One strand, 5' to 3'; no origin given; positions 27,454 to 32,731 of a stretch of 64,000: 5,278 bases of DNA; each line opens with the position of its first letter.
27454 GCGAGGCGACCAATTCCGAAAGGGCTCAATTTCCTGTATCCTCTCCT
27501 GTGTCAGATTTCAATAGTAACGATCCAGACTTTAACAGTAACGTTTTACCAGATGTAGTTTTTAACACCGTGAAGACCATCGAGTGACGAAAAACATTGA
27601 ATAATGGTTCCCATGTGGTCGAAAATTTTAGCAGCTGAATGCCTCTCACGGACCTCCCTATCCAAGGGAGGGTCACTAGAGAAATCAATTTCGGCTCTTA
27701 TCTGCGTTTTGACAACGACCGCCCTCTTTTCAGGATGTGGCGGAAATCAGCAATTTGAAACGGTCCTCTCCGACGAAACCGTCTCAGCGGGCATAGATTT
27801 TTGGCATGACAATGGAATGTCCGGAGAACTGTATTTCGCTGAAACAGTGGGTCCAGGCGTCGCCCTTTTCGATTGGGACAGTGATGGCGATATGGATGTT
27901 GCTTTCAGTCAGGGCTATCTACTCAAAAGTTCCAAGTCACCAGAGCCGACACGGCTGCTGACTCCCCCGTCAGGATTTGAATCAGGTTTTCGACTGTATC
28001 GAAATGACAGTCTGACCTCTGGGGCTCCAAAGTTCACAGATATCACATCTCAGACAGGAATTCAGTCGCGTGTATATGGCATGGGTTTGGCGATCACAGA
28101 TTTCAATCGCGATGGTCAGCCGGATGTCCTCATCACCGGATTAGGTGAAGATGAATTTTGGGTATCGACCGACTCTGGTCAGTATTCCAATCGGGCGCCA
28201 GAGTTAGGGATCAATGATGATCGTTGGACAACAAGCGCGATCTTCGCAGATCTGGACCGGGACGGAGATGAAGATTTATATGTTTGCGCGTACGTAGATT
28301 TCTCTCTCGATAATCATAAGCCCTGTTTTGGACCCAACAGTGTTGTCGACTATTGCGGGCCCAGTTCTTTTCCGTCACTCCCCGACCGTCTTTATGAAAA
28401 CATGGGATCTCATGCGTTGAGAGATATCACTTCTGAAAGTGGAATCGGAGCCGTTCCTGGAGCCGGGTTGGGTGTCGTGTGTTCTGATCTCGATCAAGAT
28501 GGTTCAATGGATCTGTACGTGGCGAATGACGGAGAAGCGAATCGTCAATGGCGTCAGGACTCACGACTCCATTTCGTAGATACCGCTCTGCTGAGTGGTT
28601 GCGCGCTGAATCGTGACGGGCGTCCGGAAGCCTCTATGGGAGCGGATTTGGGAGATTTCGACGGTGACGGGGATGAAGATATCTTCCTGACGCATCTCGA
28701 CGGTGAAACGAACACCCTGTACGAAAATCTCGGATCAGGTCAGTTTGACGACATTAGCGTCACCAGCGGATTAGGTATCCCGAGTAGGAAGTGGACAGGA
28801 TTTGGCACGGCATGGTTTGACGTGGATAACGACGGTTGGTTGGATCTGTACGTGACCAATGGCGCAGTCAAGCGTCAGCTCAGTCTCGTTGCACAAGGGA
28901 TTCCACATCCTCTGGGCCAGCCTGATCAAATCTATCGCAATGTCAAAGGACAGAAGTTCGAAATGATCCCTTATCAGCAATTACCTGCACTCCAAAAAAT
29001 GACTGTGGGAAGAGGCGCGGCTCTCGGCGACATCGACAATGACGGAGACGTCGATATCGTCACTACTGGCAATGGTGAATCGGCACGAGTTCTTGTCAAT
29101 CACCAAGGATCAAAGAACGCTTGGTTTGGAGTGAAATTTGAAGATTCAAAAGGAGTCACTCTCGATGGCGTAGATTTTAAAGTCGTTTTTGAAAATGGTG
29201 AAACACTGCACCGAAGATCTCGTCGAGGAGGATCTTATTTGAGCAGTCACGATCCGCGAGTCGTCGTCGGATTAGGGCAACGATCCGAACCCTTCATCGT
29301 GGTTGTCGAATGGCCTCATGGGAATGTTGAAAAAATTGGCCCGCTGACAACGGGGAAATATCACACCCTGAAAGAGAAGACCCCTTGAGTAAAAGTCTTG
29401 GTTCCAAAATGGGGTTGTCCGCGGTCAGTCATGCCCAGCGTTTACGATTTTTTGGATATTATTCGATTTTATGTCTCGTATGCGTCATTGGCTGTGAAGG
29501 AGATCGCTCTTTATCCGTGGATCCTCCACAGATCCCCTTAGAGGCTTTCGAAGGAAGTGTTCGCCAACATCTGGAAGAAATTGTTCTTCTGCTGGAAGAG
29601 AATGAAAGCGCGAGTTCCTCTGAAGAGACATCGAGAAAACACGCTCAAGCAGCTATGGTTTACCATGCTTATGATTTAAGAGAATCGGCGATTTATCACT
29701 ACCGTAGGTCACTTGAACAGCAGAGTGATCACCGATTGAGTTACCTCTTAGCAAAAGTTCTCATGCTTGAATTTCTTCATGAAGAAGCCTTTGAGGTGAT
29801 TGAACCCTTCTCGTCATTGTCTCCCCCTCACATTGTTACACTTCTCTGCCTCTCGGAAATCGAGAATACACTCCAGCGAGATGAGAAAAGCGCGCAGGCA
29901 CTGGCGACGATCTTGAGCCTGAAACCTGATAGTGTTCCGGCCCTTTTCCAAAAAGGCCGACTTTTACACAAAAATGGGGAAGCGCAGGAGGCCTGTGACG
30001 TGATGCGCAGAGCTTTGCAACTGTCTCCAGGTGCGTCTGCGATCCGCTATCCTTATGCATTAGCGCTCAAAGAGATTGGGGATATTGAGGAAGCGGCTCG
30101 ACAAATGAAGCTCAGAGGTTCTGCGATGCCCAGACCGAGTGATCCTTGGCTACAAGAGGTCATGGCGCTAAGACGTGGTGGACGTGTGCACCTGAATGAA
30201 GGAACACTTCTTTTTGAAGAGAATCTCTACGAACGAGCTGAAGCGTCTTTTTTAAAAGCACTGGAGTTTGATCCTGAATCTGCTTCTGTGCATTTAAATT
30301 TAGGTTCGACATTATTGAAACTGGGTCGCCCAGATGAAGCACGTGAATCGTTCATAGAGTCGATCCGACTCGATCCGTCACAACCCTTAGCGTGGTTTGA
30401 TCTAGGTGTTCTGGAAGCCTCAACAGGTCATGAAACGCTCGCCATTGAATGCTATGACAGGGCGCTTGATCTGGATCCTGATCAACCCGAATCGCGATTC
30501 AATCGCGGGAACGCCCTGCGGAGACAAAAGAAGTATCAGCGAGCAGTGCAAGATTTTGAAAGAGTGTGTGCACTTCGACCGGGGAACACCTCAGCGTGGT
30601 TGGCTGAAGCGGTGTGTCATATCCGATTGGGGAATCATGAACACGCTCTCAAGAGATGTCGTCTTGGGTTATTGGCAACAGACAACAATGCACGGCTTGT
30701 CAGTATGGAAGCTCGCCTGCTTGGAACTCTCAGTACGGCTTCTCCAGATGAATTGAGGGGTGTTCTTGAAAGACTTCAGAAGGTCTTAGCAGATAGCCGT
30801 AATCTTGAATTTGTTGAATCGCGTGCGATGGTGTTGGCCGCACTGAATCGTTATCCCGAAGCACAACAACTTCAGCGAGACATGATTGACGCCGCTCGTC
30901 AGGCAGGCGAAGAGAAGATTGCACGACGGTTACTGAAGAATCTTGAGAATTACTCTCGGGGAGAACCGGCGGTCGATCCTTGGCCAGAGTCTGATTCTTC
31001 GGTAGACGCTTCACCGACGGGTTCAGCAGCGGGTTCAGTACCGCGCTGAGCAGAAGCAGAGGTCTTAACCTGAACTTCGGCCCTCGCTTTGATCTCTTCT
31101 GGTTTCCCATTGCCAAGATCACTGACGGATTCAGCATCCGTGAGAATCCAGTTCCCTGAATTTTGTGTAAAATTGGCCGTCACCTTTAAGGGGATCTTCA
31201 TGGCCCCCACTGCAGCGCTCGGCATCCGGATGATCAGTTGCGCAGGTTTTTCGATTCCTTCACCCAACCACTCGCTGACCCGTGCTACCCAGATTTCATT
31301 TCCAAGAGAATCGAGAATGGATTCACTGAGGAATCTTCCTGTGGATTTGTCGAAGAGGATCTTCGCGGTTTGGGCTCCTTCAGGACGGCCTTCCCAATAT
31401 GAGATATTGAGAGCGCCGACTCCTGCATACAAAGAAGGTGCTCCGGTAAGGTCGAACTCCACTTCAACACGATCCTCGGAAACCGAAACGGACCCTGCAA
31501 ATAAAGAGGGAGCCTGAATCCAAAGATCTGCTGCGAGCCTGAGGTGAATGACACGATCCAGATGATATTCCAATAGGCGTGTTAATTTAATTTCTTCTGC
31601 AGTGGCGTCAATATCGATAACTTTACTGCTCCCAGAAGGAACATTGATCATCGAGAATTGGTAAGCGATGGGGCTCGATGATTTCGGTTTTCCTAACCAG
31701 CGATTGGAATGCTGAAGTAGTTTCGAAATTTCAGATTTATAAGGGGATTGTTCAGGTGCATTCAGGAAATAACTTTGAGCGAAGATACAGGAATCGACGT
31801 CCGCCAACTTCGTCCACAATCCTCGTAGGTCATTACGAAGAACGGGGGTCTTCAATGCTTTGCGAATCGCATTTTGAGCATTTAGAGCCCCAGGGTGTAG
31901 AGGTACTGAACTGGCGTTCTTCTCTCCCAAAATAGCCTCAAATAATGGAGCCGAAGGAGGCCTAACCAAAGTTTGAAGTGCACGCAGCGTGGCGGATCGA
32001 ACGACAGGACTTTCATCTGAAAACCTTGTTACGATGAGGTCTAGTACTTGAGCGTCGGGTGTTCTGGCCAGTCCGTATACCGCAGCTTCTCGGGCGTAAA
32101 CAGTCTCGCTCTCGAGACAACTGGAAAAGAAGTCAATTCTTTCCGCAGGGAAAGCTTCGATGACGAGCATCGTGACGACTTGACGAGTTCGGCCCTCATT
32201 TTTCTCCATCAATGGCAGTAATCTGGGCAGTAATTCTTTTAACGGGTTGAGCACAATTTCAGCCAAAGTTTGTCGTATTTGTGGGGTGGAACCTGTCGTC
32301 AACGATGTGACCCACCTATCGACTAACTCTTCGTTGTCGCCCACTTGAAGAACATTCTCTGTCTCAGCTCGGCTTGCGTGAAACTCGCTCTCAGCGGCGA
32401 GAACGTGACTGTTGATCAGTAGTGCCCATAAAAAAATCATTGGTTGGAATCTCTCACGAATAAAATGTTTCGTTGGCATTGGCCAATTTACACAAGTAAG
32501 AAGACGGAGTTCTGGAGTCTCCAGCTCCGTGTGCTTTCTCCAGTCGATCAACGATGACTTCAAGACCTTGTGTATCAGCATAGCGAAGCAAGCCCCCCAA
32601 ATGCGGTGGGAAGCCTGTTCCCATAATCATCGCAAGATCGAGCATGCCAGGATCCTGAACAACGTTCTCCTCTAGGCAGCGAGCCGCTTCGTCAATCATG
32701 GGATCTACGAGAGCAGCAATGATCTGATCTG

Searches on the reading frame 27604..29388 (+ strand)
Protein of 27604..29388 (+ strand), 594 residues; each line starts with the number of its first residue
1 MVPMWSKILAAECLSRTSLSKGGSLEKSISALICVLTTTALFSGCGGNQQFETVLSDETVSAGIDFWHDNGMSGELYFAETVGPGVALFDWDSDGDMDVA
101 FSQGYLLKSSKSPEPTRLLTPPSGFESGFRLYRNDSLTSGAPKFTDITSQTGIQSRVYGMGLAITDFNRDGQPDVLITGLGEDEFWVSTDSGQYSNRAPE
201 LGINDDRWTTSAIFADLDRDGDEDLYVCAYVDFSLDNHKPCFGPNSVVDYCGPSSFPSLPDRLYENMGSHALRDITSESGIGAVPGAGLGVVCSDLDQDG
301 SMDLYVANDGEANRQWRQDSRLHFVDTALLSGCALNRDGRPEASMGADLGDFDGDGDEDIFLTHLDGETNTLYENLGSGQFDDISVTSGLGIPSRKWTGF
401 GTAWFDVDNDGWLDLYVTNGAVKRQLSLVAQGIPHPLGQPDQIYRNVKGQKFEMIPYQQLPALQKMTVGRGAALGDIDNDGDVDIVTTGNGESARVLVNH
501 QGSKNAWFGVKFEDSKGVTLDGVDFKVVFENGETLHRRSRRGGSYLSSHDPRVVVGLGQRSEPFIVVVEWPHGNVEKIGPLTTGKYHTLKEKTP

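Call 55: search_protein_families(library=pfam, proteins=[window:27604-29388:+], max_evalue=0.0001)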
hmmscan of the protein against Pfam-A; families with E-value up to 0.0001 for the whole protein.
window:27604-29388:+ (594 aa): 3 families
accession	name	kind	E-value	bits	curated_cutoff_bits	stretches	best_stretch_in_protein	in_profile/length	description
PF13517.12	FG-GAP_3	-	4.1e-36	123.8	26.9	3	351-417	1-61/61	FG-GAP-like repeat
PF01839.29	FG-GAP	-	3.5e-12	46.4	22.1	0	159-192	2-32/37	FG-GAP repeat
PF07593.17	UnbV_ASPIC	-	5.7e-09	36.2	23.4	1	530-587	11-67/68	ASPIC and UnbV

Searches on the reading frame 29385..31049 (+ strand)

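Call 55: search_protein_families(library=pfam, proteins=[window:29385-31049:+], max_evalue=0.0001)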
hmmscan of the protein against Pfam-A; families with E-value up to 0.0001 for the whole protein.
window:29385-31049:+ (554 aa): 22 families
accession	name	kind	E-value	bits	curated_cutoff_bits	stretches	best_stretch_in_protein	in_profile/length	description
PF13432.12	TPR_16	-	1e-37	128.6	32.7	4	304-368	1-65/65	Tetratricopeptide repeat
PF07719.23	TPR_2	-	6.2e-37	123.1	27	2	369-401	2-34/34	Tetratricopeptide repeat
PF00515.34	TPR_1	-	3.5e-35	118.8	27.8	2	369-401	2-34/34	Tetratricopeptide repeat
PF13431.12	TPR_17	-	2.5e-32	108.8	24.4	2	289-321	2-34/34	Tetratricopeptide repeat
PF13181.12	TPR_8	-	2.5e-32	108.7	25.7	1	300-332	1-33/34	Tetratricopeptide repeat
PF13414.12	TPR_11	-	9.6e-29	99.3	26.8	2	353-381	13-41/42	TPR repeat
PF14559.12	TPR_19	-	3.3e-24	85.4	25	2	379-445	2-68/68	Tetratricopeptide repeat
PF13428.12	TPR_14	-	7.5e-21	73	23.5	0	303-342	4-43/44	Tetratricopeptide repeat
PF12895.13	ANAPC3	-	8.1e-20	71.3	27.2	1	353-423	8-77/82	Anaphase-promoting complex, cyclosome, subunit 3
PF23914.1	TPR_CcmH_CycH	-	2.3e-18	67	42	2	329-424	45-143/158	Cytochrome c-type biogenesis protein H TPR domain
PF13371.12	TPR_9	-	6.4e-16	58.6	35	2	353-406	14-67/73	Tetratricopeptide repeat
PF13424.12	TPR_12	-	6.9e-16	58.7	30.1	1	299-364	2-75/77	Tetratricopeptide repeat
PF24575.1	TPR_Slam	-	4.1e-14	53.3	35.2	0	181-240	44-103/104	Surface lipoprotein assembly modifier, N-terminal TPR repeats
PF13174.12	TPR_6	-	1.2e-11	44.9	26.3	0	370-399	2-31/33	Tetratricopeptide repeat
PF07721.20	TPR_4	-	6.7e-11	42.2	27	0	301-321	2-22/26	Tetratricopeptide repeat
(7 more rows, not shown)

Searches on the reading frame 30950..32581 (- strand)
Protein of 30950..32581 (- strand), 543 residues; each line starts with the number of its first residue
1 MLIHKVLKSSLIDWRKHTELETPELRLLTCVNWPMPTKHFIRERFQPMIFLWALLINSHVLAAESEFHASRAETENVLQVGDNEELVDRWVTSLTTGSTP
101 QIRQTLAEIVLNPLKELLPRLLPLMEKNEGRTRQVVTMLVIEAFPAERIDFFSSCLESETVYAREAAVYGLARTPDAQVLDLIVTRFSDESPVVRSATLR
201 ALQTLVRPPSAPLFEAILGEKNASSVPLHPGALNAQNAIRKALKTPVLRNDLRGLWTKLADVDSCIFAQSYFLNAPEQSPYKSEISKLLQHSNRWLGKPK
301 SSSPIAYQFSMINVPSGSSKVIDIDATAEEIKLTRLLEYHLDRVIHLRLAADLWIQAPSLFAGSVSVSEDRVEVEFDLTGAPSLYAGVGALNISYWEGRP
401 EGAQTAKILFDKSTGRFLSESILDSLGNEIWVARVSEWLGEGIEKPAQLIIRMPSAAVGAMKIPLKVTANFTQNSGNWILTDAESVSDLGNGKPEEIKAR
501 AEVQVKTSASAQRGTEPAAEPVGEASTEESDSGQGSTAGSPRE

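Call 55: search_protein_families(library=pfam, proteins=[window:30950-32581:-], max_evalue=0.0001)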
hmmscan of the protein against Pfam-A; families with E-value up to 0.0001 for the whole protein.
window:30950-32581:- (543 aa): 1 family
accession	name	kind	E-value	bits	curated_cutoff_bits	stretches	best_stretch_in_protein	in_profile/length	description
PF13646.12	HEAT_2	-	1.4e-07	32.1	27.7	1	150-224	2-77/88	HEAT repeats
